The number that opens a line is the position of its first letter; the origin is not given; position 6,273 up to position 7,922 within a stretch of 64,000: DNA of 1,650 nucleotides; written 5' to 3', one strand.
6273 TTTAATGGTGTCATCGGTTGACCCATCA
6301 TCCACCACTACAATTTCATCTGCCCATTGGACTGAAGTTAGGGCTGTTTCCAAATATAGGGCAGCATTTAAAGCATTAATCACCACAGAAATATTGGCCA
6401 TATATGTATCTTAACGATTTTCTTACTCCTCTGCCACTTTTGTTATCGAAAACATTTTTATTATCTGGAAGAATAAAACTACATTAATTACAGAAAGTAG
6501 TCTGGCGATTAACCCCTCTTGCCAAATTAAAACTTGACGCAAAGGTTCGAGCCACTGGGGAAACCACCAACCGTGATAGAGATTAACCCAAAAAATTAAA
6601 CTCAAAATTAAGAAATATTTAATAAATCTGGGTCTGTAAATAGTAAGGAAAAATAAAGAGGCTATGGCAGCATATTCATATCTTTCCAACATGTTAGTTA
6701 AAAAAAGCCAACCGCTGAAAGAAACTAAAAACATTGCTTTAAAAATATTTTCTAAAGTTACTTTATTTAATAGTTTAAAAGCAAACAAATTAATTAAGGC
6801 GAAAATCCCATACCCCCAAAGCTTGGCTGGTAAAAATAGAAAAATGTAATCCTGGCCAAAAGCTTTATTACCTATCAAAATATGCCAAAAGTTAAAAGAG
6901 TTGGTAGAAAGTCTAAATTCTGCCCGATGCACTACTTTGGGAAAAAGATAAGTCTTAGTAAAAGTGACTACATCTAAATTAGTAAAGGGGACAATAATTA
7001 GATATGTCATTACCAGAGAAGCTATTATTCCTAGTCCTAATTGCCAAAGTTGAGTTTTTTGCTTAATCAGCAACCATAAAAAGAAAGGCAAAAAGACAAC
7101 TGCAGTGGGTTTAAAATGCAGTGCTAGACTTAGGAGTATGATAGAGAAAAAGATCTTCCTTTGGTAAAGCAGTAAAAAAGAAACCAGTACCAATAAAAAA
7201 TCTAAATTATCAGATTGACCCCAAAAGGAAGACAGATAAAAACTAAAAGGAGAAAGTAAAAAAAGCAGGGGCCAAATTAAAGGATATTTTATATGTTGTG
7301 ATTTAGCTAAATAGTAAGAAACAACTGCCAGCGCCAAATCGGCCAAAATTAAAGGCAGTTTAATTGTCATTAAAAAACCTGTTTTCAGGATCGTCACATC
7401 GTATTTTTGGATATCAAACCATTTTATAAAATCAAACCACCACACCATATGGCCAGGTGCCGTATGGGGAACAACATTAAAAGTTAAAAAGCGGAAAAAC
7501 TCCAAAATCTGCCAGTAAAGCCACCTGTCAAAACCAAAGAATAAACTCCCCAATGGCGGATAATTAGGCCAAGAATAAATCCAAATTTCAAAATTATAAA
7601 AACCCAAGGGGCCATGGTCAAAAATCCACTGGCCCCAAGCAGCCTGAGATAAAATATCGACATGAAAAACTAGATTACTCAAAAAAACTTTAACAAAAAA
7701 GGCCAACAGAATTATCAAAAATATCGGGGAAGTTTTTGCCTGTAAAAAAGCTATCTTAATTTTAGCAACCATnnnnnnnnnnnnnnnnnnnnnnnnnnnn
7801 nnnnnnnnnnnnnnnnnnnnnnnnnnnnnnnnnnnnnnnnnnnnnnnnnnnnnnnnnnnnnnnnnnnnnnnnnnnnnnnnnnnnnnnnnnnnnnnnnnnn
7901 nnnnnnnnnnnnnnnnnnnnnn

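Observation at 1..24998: A 25-kb single-strand glycosylation super-operon with complete lipid-carrier logic but no rfbD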

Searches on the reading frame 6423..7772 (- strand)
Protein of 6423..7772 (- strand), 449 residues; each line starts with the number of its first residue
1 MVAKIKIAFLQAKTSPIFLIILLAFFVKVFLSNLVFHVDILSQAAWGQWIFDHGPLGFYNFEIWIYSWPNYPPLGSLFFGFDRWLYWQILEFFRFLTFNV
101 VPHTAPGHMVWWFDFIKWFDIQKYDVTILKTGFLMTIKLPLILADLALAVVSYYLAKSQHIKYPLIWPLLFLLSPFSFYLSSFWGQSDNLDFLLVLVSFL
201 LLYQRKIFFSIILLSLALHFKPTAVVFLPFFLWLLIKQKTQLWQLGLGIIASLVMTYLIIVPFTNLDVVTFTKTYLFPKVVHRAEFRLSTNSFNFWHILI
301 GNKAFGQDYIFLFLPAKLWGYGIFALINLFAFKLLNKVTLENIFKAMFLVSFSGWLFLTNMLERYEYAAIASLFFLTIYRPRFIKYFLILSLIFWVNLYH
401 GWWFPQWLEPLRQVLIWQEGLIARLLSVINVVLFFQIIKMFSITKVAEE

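Call 6: search_protein_families(library=pfam, proteins=[window:6423-7772:-], max_evalue=0.01)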
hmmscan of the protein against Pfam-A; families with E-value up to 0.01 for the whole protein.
window:6423-7772:- (449 aa): 0 families

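Call 13: search_protein_families(library=ncbifam, proteins=[window:6423-7772:-], max_evalue=0.1)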
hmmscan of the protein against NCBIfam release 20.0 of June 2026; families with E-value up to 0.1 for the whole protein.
window:6423-7772:- (449 aa): 0 families

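Call 17: search_solved_structures(query=window:6423-7772:-, max_evalue=10)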
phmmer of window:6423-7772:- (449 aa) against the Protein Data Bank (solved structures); distinct sequences matched with E-value up to 10: 0.

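Call 29: find_homologous_proteins(query=window:6423-7772:-, max_evalue=0.001)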
Query window:6423-7772:- (449 aa): 82 proteins with E <= 0.001 among 8000 candidates.
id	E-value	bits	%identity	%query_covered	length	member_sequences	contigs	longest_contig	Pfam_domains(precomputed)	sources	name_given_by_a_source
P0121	2.5e-290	981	100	100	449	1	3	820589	-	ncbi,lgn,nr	ncbi:MAG: hypothetical protein HYW45_00715 [Candidatus Daviesbacteria bacterium]|nr:MAG: hypothetica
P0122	1.8e-235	801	80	98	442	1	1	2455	-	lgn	-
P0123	5.9e-176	604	64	96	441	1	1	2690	-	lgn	-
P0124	2.8e-168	579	59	94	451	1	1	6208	-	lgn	-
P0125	1.1e-157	544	59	90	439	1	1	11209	-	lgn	-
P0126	2.2e-133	464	52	97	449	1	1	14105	-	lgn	-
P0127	8.5e-121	422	45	96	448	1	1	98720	-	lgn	-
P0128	7.0e-120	419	46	98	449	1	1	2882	-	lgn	-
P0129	3.1e-118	414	45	96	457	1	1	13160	-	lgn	-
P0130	2.9e-116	408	46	91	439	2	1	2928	PF09594.17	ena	-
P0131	1.2e-115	406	46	95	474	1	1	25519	-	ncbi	-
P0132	2.5e-115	404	46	92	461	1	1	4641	-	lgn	-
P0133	3.4e-115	404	45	91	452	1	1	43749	-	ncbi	-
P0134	5.9e-115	403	46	93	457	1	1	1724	PF09594.17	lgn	-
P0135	9.4e-114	399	48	94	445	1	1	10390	-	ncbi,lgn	-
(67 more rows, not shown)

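Call 30: find_encoding_contigs(protein=P0121, flank=10000, max_places=3)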
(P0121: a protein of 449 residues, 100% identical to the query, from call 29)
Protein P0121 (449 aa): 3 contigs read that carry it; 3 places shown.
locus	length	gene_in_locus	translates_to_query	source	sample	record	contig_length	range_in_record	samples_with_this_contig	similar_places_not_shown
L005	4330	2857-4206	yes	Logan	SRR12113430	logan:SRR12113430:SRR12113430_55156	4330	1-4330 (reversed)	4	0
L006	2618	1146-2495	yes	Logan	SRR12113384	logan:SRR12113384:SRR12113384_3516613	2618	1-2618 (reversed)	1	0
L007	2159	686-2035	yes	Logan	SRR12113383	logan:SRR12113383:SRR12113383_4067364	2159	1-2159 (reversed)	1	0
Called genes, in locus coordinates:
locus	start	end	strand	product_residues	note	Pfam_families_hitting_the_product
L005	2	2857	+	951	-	?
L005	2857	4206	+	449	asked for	-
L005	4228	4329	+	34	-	?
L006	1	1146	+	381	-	?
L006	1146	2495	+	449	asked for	-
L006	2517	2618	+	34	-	?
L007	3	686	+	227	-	?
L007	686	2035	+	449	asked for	-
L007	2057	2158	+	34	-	?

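Call 59: search_protein_families(library=pfam, alignment_id=A3, max_evalue=0.01)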
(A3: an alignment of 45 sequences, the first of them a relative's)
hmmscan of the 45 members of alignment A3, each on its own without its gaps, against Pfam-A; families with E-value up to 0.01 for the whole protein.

A. member 1, P0121 (449 aa): 0 families

B. families by the number of members that match (of 45 scanned): 1 family
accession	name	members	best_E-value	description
PF09594.16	GT87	3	5.1e-05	Glycosyltransferase family 87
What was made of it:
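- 6423..7772 (-): g6: 449-aa GT-C (ALG6/PimE/GT87-like). Absent from this position in two relatives. Three of 45 homologs hit GT87 (call 59).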

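Call 70: predict_structure(alignment_id=A3)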
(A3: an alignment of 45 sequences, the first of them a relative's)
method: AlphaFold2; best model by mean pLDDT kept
length: 449 residues; sequences in the alignment: 45
mean_pLDDT: 92.1   pTM: 0.91
mean pLDDT of the five models: 92.1, 91.6, 91.0, 91.0, 90.7
residues with pLDDT >= 90: 365; 70-90: 62; 50-70: 8; < 50: 14
segments of 3 or more residues with pLDDT < 50: 1-10, 446-449
pLDDT, mean of each block of 10 residues (from residue 1): 44 80 97 91 95 95 82 97 98 94 86 86 90 97 98 97 97 93 93 98 97 98 96 94 96 98 97 94 83 94 93 96 97 96 98 97 95 98 97 93 79 93 97 97 58
secondary structure, 60 per line:
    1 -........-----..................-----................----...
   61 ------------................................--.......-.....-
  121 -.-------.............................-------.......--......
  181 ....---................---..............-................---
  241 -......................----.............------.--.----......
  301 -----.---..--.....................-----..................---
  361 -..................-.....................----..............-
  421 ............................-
elements in order: H2-9 H15-32 H38-53 H73-104 H107-113 H115-119 H131-158 H166-172 H175-184 H188-203 H207-220 H222-237 H242-263 H268-280 H295-300 H316-334 H340-357 H363-379 H381-401 H406-419 H421-448
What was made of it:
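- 6423..7772 (-): AF2 model pLDDT 92.1 (call 70).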

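Call 73: fold_search(model_id=the predicted structure, library=pdb)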
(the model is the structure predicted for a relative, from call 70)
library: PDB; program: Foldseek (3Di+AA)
matches with E <= 10: 39; with E <= 0.001: 1
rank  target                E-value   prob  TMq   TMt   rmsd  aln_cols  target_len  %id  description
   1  6snh_X                8.6e-05  1.00  0.63  0.59   7.0       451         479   17  Cryo-EM structure of yeast ALG6 in complex with 6AG9 Fab and Dol25-P-Glc (released 2020-03-11)
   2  8imx_U                3.7e-03  1.00  0.47  0.50  12.4       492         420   15  Cryo-EM structure of GPI-T with a chimeric GPI-anchored protein (released 2023-08-16)
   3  9wno_A                7.6e-03  1.00  0.50  0.55   9.9       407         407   16  Cryo-EM structure of Candida glabrata GPI mannosyltransferase I bound to Dol-P-Man (released 2025-12-03)
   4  9s6r_A                1.7e-02  1.00  0.55  0.62   7.6       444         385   14  Ternary cryo-EM structure of yeast ALG3 with Dol25-PP-GlcNAc2Man5, Dol25-P-Man, and Fab (released 2026-03-18)
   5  9dm5                  3.9e-02  1.00  0.48  0.54   8.6       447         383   14  Product-Bound mannosyltransferase PimE (released 2025-06-25)
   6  9s6s_A                4.4e-02  0.99  0.40  0.34  14.6       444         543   10  Ternary cryo-EM structure of human ALG9 with Dol25-PP-GlcNAc2Man6, Dol25-P-Man and Fab (released 2026-03-18)
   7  5ezm                  7.3e-01  0.92  0.47  0.40   8.4       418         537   13  Crystal Structure of ArnT from Cupriavidus metallidurans in the apo state (released 2016-02-17)
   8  7bx8_A                8.7e-01  0.54  0.33  0.17  12.2       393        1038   11  Mycobacterium smegmatis arabinosyltransferase complex EmbB2-AcpM2 in symmetric "resting state" (released 2020-05-27)
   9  7bvc_B                9.5e-01  0.54  0.33  0.16  12.2       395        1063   13  Cryo-EM structure of Mycobacterium smegmatis arabinosyltransferase EmbA-EmbB-AcpM2 in complex with ethambutol (released 2020-04-29)
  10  8xvy_A                9.9e-01  0.10  0.15  0.11  23.3       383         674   13  Cryo-EM structure of OSCA3.1-2E(R611E-R619E)-closed/open state (released 2024-04-10)
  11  3wbn_A                1.5e+00  0.04  0.13  0.13  23.8       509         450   11  Crystal structure of MATE in complex with MaL6 (released 2013-06-12)
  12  7bvc_A                2.3e+00  0.30  0.34  0.16  10.8       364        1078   14  Cryo-EM structure of Mycobacterium smegmatis arabinosyltransferase EmbA-EmbB-AcpM2 in complex with ethambutol (released 2020-04-29)
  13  9bkj_R                3.8e+00  0.03  0.11  0.15  21.3       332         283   12  Cholecystokinin 1 receptor (CCK1R) Y140A mutant, Gq chimera (mGsqi) complex (released 2024-05-22)
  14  6hfb_B                3.8e+00  0.02  0.12  0.12  23.1       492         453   10  Outward-facing conformation of a multidrug resistance MATE family transporter of the MOP superfamily. (released 2019-06-12)
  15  9jbt                  4.1e+00  0.03  0.14  0.15  22.3       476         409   13  Structure of LAT4 in complex with Phe (released 2026-03-11)
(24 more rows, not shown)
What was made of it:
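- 6423..7772 (-): Foldseek matches: ALG6 8.6e-5 (TM 0.63), PIG-U, GPI-MT-I, ALG3, PimE, ALG9, ArnT (call 73).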
